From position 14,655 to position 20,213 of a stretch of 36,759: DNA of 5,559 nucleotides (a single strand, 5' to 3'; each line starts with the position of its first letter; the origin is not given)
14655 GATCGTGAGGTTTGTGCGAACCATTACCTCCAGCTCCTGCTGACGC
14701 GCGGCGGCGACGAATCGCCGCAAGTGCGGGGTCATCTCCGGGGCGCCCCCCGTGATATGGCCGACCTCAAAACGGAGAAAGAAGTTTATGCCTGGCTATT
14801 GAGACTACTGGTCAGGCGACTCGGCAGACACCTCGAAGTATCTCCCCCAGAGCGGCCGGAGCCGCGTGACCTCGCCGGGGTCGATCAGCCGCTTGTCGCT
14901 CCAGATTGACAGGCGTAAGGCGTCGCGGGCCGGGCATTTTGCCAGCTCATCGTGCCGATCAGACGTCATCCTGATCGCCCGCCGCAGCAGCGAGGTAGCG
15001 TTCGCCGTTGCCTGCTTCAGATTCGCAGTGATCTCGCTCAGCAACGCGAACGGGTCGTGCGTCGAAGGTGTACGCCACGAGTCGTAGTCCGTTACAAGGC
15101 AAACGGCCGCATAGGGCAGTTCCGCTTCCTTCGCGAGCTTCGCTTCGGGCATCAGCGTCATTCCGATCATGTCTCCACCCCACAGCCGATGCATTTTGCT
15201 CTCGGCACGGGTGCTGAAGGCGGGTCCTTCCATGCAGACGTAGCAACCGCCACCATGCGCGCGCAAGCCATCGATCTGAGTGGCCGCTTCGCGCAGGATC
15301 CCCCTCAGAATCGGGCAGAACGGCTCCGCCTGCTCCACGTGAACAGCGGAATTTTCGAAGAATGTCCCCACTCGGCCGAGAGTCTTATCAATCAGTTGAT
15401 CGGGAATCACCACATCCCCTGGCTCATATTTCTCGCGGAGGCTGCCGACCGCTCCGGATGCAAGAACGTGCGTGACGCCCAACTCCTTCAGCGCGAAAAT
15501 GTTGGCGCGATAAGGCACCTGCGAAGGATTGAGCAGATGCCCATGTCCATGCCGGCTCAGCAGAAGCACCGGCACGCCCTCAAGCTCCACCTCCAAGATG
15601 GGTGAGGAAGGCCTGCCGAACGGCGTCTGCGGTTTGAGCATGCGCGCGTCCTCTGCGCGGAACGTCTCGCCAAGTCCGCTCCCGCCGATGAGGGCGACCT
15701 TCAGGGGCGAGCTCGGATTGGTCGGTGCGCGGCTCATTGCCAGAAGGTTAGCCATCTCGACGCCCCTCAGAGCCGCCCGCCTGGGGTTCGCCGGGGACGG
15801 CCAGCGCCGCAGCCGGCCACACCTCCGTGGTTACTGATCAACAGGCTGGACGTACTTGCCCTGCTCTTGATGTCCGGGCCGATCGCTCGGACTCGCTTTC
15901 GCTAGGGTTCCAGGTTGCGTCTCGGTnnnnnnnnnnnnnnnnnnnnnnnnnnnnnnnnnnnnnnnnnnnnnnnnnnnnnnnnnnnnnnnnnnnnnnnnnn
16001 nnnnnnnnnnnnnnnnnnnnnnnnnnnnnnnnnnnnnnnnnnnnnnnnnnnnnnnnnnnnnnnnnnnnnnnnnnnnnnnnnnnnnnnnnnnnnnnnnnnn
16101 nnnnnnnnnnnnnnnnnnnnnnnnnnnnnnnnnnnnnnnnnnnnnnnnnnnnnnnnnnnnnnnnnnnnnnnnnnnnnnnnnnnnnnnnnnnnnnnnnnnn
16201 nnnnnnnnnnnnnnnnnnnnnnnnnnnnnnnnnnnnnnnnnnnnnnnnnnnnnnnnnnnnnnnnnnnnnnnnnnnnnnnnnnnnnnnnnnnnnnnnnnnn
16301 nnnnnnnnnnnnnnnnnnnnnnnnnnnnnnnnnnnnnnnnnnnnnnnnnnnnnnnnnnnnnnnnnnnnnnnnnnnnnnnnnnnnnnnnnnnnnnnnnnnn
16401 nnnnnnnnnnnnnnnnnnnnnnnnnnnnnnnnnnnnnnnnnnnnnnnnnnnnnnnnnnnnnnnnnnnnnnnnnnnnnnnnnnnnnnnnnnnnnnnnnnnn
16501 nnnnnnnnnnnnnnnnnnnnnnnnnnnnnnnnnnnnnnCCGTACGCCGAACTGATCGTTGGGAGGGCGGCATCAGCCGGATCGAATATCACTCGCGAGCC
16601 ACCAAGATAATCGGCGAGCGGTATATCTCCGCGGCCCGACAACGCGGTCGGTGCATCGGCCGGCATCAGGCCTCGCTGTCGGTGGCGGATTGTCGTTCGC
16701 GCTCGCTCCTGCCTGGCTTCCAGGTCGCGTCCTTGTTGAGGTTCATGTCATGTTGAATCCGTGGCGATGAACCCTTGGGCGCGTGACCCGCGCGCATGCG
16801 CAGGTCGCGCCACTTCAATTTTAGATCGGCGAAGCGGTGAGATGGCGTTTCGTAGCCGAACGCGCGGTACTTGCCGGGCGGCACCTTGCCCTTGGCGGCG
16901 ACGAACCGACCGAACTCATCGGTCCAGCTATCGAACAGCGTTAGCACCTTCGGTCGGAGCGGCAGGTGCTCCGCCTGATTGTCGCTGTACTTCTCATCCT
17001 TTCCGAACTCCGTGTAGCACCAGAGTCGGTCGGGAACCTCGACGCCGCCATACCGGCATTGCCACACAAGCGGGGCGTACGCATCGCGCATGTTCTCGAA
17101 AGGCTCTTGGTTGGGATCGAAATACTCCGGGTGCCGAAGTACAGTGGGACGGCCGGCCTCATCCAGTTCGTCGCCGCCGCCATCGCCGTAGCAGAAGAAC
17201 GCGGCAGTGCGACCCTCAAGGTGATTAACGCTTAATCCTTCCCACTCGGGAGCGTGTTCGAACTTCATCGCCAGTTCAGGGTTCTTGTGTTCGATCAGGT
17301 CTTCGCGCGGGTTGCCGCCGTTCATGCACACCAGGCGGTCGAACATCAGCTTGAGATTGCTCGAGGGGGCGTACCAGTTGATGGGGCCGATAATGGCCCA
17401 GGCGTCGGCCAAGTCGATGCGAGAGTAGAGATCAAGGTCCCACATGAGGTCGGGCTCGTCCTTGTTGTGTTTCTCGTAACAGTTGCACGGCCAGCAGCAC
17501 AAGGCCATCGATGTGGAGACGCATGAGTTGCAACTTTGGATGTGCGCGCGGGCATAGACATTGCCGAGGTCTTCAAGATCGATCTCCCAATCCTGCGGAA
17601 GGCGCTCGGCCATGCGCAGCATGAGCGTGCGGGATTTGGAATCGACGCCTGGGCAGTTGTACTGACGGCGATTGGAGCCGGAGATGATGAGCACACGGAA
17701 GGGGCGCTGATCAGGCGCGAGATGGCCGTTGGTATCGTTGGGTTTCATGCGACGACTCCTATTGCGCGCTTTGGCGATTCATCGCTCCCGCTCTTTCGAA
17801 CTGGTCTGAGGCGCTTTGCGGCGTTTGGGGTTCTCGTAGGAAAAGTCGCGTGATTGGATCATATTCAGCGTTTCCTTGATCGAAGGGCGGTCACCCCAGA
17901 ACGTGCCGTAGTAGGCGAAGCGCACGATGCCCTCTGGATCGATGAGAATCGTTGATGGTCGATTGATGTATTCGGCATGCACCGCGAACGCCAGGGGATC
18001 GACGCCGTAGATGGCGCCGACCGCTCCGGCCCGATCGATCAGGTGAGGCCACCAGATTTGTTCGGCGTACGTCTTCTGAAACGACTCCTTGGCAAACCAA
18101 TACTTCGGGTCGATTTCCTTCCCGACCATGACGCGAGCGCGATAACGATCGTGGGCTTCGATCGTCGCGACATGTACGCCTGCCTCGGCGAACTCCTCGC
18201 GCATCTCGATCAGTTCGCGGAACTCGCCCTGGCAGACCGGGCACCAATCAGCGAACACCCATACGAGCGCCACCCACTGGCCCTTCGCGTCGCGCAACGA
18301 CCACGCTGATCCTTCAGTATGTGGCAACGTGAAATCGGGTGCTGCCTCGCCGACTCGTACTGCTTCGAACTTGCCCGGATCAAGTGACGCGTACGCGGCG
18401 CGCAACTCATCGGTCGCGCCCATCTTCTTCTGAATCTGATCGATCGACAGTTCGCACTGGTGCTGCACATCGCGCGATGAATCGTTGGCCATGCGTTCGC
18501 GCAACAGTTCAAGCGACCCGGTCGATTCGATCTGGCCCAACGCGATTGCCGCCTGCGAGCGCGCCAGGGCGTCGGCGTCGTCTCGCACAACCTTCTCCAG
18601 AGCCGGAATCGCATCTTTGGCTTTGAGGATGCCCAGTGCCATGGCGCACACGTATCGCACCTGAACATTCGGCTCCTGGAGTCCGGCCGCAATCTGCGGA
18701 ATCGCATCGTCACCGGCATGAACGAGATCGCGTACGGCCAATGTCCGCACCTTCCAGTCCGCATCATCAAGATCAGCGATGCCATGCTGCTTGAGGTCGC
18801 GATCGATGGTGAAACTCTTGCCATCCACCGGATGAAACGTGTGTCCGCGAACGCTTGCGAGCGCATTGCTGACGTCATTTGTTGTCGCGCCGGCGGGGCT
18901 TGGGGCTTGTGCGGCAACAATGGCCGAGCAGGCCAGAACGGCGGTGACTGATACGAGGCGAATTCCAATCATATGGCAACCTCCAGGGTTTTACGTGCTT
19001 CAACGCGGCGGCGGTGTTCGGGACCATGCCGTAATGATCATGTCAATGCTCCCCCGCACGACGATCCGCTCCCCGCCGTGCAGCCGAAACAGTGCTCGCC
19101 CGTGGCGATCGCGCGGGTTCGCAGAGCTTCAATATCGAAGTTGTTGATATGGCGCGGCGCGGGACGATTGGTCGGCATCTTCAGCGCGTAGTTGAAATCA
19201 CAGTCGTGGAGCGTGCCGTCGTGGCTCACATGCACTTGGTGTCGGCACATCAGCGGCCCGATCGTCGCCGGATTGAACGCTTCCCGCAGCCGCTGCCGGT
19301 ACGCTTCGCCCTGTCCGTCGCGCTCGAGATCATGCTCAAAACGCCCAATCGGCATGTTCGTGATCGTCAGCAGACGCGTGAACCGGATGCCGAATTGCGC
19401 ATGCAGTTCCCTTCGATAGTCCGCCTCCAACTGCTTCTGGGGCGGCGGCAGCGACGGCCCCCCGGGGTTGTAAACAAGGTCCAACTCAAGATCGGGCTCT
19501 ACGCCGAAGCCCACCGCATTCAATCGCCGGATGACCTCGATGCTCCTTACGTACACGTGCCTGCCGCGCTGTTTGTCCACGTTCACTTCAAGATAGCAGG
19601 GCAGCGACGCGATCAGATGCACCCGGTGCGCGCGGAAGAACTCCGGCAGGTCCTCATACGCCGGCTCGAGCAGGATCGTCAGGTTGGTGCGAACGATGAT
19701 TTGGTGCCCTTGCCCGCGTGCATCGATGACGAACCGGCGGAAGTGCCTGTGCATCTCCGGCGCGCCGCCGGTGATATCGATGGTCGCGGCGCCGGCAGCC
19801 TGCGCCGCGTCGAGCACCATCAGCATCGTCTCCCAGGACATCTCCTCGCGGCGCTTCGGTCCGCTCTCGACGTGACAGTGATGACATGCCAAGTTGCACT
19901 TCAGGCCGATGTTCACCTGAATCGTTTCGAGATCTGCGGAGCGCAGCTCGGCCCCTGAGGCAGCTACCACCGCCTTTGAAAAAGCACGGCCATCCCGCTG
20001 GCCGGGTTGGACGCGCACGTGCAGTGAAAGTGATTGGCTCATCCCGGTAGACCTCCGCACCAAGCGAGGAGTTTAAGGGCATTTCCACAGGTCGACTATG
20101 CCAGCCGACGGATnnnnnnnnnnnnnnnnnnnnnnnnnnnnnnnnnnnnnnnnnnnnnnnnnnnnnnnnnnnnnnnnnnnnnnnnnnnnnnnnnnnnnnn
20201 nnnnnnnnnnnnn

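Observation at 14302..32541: Recurrent bipartite motif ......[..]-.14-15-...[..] upstream of at least seven transcription units: a candidate ECF regulon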

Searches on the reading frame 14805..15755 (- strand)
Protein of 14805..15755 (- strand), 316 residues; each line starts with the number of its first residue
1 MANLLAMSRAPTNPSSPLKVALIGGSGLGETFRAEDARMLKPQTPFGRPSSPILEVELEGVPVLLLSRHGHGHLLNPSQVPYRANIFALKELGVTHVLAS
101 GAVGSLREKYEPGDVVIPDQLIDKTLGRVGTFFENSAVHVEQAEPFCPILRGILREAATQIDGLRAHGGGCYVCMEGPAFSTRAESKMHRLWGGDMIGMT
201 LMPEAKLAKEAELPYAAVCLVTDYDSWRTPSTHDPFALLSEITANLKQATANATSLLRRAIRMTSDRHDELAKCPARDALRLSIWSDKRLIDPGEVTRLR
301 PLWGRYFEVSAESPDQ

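Call 5: search_protein_families(library=pfam, proteins=[window:14805-15755:-], max_evalue=0.01)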
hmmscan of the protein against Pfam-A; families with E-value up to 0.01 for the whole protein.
window:14805-15755:- (316 aa): 1 family
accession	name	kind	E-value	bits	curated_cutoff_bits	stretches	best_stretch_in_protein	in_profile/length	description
PF01048.26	PNP_UDP_1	-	1.7e-46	159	25.1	1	19-262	1-233/233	Phosphorylase superfamily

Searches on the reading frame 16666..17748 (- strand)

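Call 5: search_protein_families(library=pfam, proteins=[window:16666-17748:-], max_evalue=0.01)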
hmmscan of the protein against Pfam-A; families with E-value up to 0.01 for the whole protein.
window:16666-17748:- (360 aa): 1 family
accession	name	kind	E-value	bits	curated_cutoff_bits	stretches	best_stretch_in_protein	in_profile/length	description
PF03358.20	FMN_red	-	2.3e-08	34.2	24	1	18-147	2-99/152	NADPH-dependent FMN reductase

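Call 20: search_protein_families(library=ncbifam, proteins=[window:16666-17748:-], max_evalue=0.001)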
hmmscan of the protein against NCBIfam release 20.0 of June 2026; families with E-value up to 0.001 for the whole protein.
window:16666-17748:- (360 aa): 0 families

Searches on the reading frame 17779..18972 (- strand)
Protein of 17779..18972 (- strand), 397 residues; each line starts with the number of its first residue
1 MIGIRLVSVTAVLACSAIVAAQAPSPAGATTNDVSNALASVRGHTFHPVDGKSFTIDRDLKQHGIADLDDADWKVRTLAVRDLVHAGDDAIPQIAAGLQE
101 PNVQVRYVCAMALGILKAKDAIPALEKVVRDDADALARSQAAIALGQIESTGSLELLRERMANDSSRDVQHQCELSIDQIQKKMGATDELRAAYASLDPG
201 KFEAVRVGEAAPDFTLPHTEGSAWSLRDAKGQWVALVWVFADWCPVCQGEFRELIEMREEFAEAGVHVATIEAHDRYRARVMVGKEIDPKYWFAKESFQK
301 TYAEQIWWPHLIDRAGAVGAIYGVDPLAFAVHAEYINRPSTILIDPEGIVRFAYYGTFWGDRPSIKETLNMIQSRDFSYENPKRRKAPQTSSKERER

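Call 5: search_protein_families(library=pfam, proteins=[window:17779-18972:-], max_evalue=0.01)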
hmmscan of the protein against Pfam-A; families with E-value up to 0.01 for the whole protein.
window:17779-18972:- (397 aa): 6 families
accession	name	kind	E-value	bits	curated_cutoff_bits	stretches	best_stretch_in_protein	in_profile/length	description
PF00578.27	AhpC-TSA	-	3.5e-22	79.1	26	1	207-352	1-123/124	AhpC/TSA family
PF13646.12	HEAT_2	-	2.8e-16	60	27.7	2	68-146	8-88/88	HEAT repeats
PF08534.16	Redoxin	-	1.5e-14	54.4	26.6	1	207-366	2-145/148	Redoxin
PF03130.22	HEAT_PBS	-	1.4e-08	34.8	20.9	1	105-131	1-27/27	PBS lyase HEAT-like repeat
PF02985.28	HEAT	-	8.2e-06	26.1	23.5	0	91-115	2-26/31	HEAT repeat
PF13513.12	HEAT_EZ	-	3.3e-05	24.7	27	1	119-148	27-55/55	HEAT-like repeat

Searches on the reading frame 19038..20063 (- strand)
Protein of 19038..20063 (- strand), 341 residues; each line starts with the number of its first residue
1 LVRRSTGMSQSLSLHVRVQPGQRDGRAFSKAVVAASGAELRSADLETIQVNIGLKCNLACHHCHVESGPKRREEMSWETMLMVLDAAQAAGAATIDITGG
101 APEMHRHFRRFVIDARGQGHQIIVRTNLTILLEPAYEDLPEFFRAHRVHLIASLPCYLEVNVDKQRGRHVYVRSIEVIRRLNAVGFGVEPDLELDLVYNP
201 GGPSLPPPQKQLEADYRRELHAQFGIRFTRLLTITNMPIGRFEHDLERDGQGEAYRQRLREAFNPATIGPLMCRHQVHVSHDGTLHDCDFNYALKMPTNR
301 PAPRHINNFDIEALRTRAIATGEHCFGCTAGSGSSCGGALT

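Call 5: search_protein_families(library=pfam, proteins=[window:19038-20063:-], max_evalue=0.01)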
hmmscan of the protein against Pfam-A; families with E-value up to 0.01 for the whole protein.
window:19038-20063:- (341 aa): 2 families
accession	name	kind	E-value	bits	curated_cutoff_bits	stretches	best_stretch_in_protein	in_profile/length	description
PF12345.13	DUF3641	-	1.9e-50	170.8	24.9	1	205-339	1-134/134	Protein of unknown function (DUF3641)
PF04055.27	Radical_SAM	-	1.7e-12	48.2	29.5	1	50-187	1-142/166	Radical SAM superfamily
